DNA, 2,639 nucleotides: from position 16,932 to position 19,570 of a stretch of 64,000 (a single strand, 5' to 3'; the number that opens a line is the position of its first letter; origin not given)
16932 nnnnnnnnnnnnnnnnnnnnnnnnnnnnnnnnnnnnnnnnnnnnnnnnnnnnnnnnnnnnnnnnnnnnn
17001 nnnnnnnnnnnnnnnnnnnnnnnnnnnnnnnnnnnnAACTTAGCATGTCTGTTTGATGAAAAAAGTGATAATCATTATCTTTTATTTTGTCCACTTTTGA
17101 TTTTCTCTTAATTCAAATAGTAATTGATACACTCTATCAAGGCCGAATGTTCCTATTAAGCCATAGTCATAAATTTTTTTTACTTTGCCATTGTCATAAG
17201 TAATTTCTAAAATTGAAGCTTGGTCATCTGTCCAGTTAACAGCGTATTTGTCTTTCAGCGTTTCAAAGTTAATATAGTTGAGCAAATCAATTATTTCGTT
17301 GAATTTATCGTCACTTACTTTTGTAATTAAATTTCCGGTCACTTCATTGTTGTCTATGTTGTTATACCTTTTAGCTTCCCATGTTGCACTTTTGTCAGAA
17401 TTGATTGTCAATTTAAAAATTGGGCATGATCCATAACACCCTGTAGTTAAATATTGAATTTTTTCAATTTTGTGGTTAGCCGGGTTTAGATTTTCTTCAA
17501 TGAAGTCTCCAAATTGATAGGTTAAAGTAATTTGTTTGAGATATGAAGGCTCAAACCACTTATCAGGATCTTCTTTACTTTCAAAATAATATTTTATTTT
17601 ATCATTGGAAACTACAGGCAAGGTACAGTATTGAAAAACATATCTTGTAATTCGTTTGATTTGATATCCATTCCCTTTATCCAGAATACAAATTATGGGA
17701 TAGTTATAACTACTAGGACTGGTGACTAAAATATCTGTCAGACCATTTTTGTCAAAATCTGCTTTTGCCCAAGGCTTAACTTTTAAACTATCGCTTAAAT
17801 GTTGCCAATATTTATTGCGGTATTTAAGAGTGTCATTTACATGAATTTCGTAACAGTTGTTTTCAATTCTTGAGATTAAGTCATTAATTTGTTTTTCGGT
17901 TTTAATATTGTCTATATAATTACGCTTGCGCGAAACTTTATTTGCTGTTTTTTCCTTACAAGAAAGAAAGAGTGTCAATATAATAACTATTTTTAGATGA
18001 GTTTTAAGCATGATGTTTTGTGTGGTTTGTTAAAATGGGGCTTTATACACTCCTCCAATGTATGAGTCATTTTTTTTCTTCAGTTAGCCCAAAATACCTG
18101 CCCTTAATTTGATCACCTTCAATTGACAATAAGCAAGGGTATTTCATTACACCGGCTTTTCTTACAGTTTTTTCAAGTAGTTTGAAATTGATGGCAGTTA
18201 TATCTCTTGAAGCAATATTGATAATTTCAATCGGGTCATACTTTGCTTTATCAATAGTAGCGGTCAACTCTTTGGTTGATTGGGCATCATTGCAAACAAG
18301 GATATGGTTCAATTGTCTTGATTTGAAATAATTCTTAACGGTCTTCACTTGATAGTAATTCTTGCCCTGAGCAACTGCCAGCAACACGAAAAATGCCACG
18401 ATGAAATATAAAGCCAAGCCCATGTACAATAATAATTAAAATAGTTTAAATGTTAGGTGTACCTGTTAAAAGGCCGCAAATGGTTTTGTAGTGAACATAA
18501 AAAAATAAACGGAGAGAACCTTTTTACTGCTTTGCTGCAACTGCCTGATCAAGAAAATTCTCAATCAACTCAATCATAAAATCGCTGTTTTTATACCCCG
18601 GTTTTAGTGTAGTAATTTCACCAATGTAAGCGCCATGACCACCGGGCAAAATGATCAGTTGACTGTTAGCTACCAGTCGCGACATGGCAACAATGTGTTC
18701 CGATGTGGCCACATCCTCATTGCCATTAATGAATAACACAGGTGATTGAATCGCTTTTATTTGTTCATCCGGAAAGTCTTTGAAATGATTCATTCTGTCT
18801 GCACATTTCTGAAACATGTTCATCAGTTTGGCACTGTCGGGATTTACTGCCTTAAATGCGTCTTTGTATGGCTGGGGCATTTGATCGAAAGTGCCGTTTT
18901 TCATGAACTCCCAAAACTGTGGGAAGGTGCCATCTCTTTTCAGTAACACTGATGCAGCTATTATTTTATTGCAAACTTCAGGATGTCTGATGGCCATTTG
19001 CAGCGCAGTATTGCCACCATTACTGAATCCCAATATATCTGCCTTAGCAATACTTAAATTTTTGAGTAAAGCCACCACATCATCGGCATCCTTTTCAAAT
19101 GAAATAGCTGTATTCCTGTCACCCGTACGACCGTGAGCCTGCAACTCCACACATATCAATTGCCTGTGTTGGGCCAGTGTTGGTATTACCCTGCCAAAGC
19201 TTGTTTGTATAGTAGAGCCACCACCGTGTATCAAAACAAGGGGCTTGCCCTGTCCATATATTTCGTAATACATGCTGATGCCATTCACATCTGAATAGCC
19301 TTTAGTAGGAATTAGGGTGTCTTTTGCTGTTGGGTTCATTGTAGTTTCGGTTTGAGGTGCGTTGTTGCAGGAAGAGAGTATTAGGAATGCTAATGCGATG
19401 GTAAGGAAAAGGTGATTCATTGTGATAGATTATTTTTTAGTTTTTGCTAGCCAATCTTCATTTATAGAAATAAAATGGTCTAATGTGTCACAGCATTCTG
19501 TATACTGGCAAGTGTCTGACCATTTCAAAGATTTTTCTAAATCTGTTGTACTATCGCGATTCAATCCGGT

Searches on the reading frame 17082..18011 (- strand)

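Call 87: search_protein_families(library=pfam, proteins=[window:17082-18011:-], max_evalue=0.001)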
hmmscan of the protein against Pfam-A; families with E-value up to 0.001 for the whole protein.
window:17082-18011:- (309 aa): 1 family
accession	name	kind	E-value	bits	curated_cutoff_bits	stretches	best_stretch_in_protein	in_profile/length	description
PF20033.5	DUF6438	-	4.9e-29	101.4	30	1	184-300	2-114/116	Domain of unknown function (DUF6438)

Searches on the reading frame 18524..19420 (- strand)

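Call 87: search_protein_families(library=pfam, proteins=[window:18524-19420:-], max_evalue=0.001)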
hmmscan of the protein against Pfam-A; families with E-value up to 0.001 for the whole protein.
window:18524-19420:- (298 aa): 4 families
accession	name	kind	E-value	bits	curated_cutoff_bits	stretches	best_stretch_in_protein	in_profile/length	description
PF00561.26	Abhydrolase_1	-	6.6e-18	65.7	25.8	1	59-200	1-143/245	alpha/beta hydrolase fold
PF12697.13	Abhydrolase_6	-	8.5e-10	40.1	26.3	1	61-262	1-204/217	Alpha/beta hydrolase family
PF08840.17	BAAT_C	-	2.2e-06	28.3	20.9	1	126-243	23-131/210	BAAT / Acyl-CoA thioester hydrolase C terminal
PF12146.15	Hydrolase_4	-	3e-06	27.2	27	1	61-171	7-124/239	Serine aminopeptidase, S33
